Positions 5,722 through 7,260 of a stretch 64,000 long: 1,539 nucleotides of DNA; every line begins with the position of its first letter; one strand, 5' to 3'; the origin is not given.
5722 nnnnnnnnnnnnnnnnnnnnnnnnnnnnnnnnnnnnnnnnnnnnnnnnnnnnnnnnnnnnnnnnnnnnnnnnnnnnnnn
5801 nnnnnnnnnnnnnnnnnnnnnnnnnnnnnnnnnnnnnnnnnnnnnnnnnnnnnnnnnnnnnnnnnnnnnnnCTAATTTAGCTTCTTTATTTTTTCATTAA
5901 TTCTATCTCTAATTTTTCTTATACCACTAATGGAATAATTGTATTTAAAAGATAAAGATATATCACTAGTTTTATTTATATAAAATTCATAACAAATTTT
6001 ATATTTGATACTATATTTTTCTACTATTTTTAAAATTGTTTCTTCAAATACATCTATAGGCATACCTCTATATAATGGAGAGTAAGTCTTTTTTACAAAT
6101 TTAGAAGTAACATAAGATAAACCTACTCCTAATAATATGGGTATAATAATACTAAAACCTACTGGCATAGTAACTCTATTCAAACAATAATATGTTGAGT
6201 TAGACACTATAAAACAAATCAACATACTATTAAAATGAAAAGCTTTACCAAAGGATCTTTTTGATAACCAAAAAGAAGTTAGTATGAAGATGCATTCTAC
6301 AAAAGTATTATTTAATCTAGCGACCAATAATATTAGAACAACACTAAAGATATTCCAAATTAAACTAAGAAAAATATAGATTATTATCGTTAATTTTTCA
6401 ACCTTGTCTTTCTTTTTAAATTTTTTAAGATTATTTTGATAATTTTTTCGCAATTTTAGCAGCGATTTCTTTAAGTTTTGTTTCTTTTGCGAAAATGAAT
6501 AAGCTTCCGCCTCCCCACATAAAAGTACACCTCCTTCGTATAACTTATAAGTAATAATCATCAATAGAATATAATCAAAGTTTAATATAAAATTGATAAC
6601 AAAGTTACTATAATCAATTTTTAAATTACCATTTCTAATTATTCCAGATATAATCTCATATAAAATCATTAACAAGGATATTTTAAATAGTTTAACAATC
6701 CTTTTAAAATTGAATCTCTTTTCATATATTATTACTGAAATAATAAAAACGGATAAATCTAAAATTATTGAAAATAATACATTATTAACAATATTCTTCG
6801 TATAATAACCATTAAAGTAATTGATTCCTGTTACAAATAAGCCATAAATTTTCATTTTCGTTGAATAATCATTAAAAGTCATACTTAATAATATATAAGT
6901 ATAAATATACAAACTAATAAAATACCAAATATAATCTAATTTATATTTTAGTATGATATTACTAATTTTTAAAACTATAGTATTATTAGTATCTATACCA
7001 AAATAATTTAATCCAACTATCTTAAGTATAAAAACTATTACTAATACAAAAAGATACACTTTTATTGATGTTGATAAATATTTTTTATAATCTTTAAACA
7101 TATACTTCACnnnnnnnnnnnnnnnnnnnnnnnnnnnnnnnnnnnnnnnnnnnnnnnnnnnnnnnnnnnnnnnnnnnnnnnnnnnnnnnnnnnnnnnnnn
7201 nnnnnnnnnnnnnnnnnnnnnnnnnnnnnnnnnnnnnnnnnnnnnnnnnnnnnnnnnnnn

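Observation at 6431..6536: Hidden out-of-frame peptide gene nested inside the AgrB-like gene: candidate leaderless AgrD/autoinducer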

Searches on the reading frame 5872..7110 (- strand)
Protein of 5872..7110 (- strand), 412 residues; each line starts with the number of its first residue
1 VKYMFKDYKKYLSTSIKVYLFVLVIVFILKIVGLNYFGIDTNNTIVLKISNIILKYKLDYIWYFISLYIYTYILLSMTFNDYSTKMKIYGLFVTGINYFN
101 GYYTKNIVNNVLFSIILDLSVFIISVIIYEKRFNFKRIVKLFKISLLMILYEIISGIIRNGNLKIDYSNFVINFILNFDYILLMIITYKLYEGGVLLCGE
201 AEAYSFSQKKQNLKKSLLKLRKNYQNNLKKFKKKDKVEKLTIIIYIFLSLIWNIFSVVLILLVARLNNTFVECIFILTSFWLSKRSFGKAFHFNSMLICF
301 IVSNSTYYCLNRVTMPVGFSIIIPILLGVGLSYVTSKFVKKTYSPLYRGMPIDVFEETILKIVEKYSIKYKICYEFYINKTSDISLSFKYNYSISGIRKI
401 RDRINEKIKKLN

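Call 3: search_protein_families(library=pfam, proteins=[window:5872-7110:-], max_evalue=1)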
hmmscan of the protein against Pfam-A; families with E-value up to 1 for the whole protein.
window:5872-7110:- (412 aa): 1 family
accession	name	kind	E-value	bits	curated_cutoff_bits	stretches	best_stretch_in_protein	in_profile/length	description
PF04647.20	AgrB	-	1.5e-08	34.7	23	1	229-345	9-124/185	Accessory gene regulator B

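Call 4: search_protein_families(library=ncbifam, proteins=[window:5872-7110:-], max_evalue=1)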
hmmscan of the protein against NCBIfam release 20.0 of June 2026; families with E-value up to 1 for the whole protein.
window:5872-7110:- (412 aa): 0 families

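Call 5: find_homologous_proteins(query=window:5872-7110:-, max_evalue=0.001)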
Query window:5872-7110:- (412 aa): 807 proteins with E <= 0.001 among 8000 candidates; the best 120 are listed.
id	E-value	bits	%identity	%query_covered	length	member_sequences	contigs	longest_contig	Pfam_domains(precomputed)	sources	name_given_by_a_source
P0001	4.7e-250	847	100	99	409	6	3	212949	PF04647.21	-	-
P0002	7.3e-156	537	63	99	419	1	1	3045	PF04647.21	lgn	-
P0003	2.4e-152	526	67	99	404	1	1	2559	-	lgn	-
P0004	1.4e-151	523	67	99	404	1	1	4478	-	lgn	-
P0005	1.9e-150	519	66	99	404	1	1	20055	PF04647.21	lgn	-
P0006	6.2e-150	518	65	99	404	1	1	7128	-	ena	-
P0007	2.9e-148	512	65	99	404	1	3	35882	-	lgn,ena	-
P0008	4.6e-144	498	64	99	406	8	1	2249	-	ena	-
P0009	4.2e-141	489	59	99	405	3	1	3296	-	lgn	-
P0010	3.6e-139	482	61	99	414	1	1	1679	PF04647.21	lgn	-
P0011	1.6e-138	480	61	99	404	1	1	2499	PF04647.21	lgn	-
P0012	2.0e-138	480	61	99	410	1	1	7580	PF04647.21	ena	-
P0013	2.2e-138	480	58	99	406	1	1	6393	PF04647.21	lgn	-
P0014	2.2e-137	477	56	99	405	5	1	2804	-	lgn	-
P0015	1.3e-136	474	60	99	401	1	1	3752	PF04647.21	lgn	-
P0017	8.0e-136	471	60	99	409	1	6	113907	PF04647.21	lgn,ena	-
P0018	9.7e-136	471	61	99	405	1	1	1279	PF04647.21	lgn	-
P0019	1.1e-134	468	62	99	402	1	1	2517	PF04647.21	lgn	-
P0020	2.5e-134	466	59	99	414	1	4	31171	PF04647.21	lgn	-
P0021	3.0e-134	466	59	99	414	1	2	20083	PF04647.21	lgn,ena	-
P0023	7.7e-134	465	60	99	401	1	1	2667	PF04647.21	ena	-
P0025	1.0e-133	464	59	99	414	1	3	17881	PF04647.21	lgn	-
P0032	2.4e-133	463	58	99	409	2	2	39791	PF04647.21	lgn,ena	-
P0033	4.0e-133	462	58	99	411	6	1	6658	PF04647.21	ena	-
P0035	6.8e-133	462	55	99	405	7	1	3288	PF04647.21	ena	-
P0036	1.0e-132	461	59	99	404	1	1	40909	PF04647.21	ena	-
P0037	1.8e-132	460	58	99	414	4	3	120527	PF04647.21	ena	-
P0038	2.0e-132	460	58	99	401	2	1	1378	PF04647.21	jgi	jgi:hypothetical protein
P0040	5.7e-132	459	59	99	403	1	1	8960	PF04647.21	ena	-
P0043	2.9e-131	456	58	99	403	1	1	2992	PF04647.21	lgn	-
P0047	1.4e-130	454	58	99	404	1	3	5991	PF04647.21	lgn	-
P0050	2.8e-130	453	58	99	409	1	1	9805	PF04647.21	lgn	-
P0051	3.0e-129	450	59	99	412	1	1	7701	PF04647.21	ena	-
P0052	4.6e-129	449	57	99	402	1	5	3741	PF04647.21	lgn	-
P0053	5.5e-129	449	55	99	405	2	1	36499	PF04647.21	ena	-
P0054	6.8e-129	449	58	99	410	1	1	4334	PF04647.21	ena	-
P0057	2.7e-128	447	59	99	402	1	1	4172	PF04647.21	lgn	-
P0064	1.2e-127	444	57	99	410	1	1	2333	PF04647.21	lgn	-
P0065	1.6e-127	444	56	99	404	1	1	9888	PF04647.21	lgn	-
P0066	1.9e-127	444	58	99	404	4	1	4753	PF04647.21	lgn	-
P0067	1.9e-127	444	57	99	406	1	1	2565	PF04647.21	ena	-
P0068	5.2e-127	442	59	99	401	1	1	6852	PF04647.21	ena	-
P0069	5.5e-127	442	58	99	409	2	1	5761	PF04647.21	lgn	-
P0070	1.2e-126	441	58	99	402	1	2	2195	PF04647.21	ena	-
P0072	2.6e-126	440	55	99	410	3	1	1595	PF04647.21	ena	-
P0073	2.7e-126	440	59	99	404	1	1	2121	PF04647.21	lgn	-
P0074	4.0e-126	439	55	99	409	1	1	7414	PF04647.21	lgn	-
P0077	1.2e-125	438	58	99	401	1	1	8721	PF04647.21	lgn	-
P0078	1.3e-125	438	58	99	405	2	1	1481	PF04647.21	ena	-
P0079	1.3e-125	438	56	99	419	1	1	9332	PF04647.21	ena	-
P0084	3.2e-125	436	58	99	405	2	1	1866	PF04647.21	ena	-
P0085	6.9e-125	435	58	99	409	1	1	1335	PF04647.21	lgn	-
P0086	9.0e-125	435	56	99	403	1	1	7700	PF04647.21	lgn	-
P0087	9.2e-125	435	56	99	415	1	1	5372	PF04647.21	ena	-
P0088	1.2e-124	435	66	64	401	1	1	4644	PF04647.21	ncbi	-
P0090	1.7e-124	434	57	100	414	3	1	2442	PF04647.21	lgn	-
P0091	2.1e-124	434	59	99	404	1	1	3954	PF04647.21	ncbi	-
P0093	4.7e-124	433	56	99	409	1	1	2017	PF04647.21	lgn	-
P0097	1.5e-123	431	58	99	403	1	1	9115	PF04647.21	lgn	-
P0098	1.7e-123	431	56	99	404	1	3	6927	PF04647.21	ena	-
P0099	1.7e-123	431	55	99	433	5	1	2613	PF04647.21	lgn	-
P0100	1.8e-123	431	56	99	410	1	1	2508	PF04647.21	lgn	-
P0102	2.2e-123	430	57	99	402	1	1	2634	PF04647.21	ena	-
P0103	2.3e-123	430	55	99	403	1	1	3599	PF04647.21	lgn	-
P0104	3.6e-123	430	56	99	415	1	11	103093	PF04647.21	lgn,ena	-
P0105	4.6e-123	429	57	99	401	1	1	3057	PF04647.21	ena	-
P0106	1.1e-122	428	55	99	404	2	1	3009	PF04647.21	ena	-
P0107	1.5e-122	428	57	99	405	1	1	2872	PF04647.21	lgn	-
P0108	1.6e-122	428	58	99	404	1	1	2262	PF04647.21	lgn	-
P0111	2.5e-122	427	56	99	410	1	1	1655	PF04647.21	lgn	-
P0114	5.9e-122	426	56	99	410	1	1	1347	PF04647.21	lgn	-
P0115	6.7e-122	426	55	99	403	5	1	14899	PF04647.21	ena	-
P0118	1.0e-121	425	54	99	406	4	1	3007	PF04647.21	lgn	-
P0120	1.8e-121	424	56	99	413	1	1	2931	PF04647.21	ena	-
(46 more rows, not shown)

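Call 7: find_related_loci(query=A1, collection=genome_contigs, flank=4000)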
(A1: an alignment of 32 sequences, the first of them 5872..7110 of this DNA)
Query A1 (412 aa) in genome_contigs; peptide patterns used: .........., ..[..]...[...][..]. (x = any residue, [..] = any of these).
95 stretches matched a pattern; 19 encode a relative of the query (tblastn E <= 1e-3); 19 distinct loci.
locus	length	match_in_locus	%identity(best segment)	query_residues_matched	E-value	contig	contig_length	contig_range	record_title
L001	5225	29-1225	56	1-411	2e-127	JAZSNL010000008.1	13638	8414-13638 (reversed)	MAG: Bacilli bacterium isolate T1900044551_TS20190017.MAGScoT_cleanbin_000012 SGB_234_k141_306865, whole genome shotgun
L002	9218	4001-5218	54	1-412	1e-118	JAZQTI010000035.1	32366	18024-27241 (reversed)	MAG: Candidatus Scatovivens sp. isolate T1900045190_TC20190186.MAGScoT_cleanbin_000050 SGB_5285_k141_2875841, whole geno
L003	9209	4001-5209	54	4-411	5e-117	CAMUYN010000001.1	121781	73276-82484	MAG TPA_asm: uncultured Firmicutes bacterium isolate SRR8387721_bin.11_metaWRAP_v1.3_MAG genome assembly, contig: ERZ142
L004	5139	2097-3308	56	4-412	2e-114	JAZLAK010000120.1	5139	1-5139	MAG: Bacilli bacterium isolate T1900045077_TC20190071.MAGScoT_cleanbin_000007 SGB_4643_k141_3727539, whole genome shotgu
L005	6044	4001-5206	49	4-412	1e-109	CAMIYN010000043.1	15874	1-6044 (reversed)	MAG: uncultured Lachnospiraceae bacterium isolate SRR12081292_bin.91_metaWRAP_v1.3_MAG genome assembly, contig: ERZ12289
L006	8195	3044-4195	50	10-393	1e-106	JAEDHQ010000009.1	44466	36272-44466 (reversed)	MAG: Bacilli bacterium isolate MAG140 NODE_432_length_44466_cov_9.715026, whole genome shotgun sequence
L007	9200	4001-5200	55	1-412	2e-127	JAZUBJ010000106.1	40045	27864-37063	MAG: Bacilli bacterium isolate T1900045317_YK20190006.MAGScoT_cleanbin_000043 SGB_6317_k141_2014456, whole genome shotgu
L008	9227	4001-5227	50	3-409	1e-105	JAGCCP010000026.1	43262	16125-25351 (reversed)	MAG: Candidatus Ruminimicrobiellum bubulum isolate RGIG9669 Yak_Omasum-2__c461789, whole genome shotgun sequence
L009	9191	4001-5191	48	3-412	1e-102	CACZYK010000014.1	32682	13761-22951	MAG: uncultured Clostridium sp. isolate RUG13060 genome assembly, contig: RUG13060_asm_14, whole genome shotgun sequence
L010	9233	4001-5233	48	4-410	5e-102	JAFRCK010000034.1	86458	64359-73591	MAG: Bacilli bacterium isolate RGIG2368 Goat_Ileum-3__c209582, whole genome shotgun sequence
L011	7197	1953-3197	52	4-412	8e-99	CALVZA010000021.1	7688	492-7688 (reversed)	MAG: uncultured Bacilli bacterium isolate E02__bin241 genome assembly, contig: E02__k127_184902, whole genome shotgun se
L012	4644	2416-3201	66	147-411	4e-98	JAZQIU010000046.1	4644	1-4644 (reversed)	MAG: Bacilli bacterium isolate T1900044622_TS20190088.MAGScoT_cleanbin_000040 SGB_905_k141_1581201, whole genome shotgun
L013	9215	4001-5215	52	4-410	4e-95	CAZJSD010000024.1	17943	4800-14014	MAG TPA_asm: uncultured Muribaculaceae bacterium isolate SRP278969_co1_136 genome assembly, contig: NODE_3851_length_179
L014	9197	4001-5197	49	3-412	1e-108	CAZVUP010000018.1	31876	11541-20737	MAG TPA_asm: uncultured Muribaculaceae bacterium isolate SRP278969_co2_176 genome assembly, contig: NODE_1044_length_318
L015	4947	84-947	50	112-412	2e-82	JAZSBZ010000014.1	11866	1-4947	MAG: Candidatus Scatovivens sp. isolate T1900044923_TS20190389.MAGScoT_cleanbin_000019 SGB_3362_k141_1441752, whole geno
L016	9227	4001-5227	44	4-411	1e-80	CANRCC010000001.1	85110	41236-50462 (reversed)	MAG: uncultured Bacilli bacterium isolate Lapin-028__bin32 genome assembly, contig: Lapin-028__NODE_204_length_85110_cov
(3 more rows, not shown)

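Call 8: find_related_loci(query=A1, collection=metagenome_contigs, flank=3000)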
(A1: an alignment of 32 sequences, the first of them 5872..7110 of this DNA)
Query A1 (412 aa) in metagenome_contigs; peptide patterns used: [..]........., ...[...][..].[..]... (x = any residue, [..] = any of these).
431 stretches matched a pattern; 60 encode a relative of the query (tblastn E <= 1e-3); 60 distinct loci.
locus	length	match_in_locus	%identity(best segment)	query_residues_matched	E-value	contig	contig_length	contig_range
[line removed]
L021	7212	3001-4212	58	4-411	6e-134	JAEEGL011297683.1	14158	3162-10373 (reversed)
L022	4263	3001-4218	58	2-411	5e-134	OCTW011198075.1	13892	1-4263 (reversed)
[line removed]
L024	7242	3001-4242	56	3-412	4e-130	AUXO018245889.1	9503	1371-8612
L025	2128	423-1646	55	4-411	3e-137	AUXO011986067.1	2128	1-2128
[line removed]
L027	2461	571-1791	53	4-412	6e-133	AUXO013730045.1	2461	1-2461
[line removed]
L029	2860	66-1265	52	4-412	5e-130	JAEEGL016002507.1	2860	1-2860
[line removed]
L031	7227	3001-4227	57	3-411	6e-121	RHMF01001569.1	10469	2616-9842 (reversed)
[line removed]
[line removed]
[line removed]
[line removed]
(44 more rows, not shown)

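Call 22: find_related_loci(query=A1, collection=viral_contigs, flank=10000)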
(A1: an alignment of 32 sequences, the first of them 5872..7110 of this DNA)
Query A1 (412 aa) in viral_contigs; peptide patterns used: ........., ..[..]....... (x = any residue, [..] = any of these).
177 stretches matched a pattern; 29 encode a relative of the query (tblastn E <= 1e-3); 29 distinct loci.
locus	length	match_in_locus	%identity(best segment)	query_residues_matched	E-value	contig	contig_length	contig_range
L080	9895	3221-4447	54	4-412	5e-127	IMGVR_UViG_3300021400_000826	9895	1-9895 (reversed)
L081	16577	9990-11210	53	4-412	1e-124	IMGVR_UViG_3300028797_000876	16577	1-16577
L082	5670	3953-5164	54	3-411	1e-123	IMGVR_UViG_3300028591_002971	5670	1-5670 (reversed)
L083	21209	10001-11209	53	4-411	5e-122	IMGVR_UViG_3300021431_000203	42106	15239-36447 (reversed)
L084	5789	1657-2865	53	4-411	3e-122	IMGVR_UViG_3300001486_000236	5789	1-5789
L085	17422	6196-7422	55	4-411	4e-115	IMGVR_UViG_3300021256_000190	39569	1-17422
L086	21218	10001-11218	51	4-412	2e-113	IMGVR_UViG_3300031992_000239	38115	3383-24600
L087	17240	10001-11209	54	4-411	2e-113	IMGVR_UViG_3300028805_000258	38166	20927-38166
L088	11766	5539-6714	52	4-411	1e-112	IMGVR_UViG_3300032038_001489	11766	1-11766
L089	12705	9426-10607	50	4-412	6e-112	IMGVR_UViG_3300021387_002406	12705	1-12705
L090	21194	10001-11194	50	3-412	1e-110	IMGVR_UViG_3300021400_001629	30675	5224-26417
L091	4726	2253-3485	48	3-412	4e-109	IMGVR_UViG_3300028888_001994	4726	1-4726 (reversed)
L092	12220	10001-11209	49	4-412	2e-108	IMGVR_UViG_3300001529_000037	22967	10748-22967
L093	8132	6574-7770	48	4-411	3e-104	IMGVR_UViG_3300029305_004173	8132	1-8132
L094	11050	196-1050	60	121-411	2e-100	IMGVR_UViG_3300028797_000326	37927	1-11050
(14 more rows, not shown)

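Call 31: predict_structure(alignment_id=A1)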
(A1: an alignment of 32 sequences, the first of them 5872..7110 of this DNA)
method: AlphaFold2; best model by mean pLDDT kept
length: 412 residues; sequences in the alignment: 32
mean_pLDDT: 68.5   pTM: 0.44
mean pLDDT of the five models: 68.5, 65.6, 62.4, 61.4, 61.2
residues with pLDDT >= 90: 45; 70-90: 169; 50-70: 111; < 50: 87
segments of 3 or more residues with pLDDT < 50: 1-5, 195-211, 284-340
pLDDT, mean of each block of 10 residues (from residue 1): 43 56 57 52 74 84 88 90 89 89 75 82 88 86 87 72 63 75 79 49 40 56 66 70 58 55 55 53 47 45 46 44 46 44 75 84 88 92 89 91 87 65
secondary structure, 60 per line:
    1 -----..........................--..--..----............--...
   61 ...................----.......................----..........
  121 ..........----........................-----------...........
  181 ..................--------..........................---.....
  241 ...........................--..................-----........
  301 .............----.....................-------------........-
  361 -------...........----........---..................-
elements in order: H6-31 H44-55 H58-79 H84-106 H111-130 H135-158 H170-198 H207-232 H236-267 H270-287 H293-313 H318-338 H352-359 H368-378 H383-390 H394-411
